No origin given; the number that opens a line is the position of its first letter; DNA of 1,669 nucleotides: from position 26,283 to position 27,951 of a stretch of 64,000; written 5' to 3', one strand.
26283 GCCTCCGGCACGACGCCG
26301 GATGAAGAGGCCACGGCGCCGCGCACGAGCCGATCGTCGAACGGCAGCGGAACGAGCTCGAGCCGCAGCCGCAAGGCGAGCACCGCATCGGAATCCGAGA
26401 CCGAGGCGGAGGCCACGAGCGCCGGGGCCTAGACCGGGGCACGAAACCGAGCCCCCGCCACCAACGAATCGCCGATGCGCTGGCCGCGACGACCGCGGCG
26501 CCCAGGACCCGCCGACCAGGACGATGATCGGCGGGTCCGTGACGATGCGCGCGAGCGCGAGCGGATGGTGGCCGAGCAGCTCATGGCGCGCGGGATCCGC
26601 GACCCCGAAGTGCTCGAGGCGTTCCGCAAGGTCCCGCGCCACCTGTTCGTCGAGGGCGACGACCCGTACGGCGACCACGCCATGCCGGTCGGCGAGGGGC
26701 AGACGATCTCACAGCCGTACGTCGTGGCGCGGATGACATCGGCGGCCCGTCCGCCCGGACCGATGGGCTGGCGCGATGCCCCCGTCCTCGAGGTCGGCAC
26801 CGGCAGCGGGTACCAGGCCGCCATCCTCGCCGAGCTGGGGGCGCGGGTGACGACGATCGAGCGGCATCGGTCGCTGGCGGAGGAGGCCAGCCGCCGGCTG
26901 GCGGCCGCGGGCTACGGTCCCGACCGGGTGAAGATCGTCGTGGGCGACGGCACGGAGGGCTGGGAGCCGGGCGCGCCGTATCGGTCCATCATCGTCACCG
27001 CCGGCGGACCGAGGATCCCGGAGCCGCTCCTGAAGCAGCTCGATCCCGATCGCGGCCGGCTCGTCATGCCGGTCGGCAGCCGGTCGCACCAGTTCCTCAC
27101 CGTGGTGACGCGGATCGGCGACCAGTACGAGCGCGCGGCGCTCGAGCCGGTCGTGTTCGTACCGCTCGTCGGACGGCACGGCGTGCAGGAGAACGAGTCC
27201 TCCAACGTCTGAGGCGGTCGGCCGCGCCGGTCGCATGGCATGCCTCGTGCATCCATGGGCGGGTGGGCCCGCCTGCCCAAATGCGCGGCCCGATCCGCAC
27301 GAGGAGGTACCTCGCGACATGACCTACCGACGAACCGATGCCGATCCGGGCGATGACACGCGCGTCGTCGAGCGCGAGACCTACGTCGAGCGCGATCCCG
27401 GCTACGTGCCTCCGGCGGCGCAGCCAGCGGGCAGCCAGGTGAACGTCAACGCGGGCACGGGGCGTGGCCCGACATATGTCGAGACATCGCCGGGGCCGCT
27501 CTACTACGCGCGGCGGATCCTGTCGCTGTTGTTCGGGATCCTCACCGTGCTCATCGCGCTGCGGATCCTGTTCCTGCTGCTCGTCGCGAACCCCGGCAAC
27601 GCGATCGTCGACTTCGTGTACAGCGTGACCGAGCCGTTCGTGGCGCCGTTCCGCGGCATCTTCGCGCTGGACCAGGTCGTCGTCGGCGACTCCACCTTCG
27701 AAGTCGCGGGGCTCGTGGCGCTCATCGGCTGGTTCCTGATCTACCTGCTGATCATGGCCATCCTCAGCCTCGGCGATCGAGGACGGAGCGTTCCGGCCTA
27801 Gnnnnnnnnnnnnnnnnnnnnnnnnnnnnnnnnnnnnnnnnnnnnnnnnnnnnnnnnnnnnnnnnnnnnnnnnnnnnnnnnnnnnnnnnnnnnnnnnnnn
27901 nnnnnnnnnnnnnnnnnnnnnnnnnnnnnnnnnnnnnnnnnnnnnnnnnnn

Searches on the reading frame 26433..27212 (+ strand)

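Call 38: search_protein_families(library=pfam, proteins=[window:26433-27212:+], max_evalue=0.001)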
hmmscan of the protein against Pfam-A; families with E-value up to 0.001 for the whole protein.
window:26433-27212:+ (259 aa): 4 families
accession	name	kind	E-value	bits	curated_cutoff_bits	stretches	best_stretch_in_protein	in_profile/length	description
PF01135.25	PCMT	-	1.4e-49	169.2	20.3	1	45-249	5-209/210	Protein-L-isoaspartate(D-aspartate) O-methyltransferase (PCMT)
PF13649.12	Methyltransf_25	-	2.9e-06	28.3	27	1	118-188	1-70/97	Methyltransferase domain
PF00398.26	RrnaAD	-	7.2e-05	22.4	24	1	115-173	31-85/263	Ribosomal RNA adenine dimethylase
PF08241.18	Methyltransf_11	-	0.0001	23.3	21.2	1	119-174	1-52/95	Methyltransferase domain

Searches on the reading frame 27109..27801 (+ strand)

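Call 38: search_protein_families(library=pfam, proteins=[window:27109-27801:+], max_evalue=0.001)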
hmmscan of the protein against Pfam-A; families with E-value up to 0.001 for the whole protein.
window:27109-27801:+ (230 aa): 1 family
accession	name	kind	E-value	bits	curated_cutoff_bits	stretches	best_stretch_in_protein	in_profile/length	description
PF02325.22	YGGT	-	2.7e-07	31.3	27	1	140-212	2-67/70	YGGT family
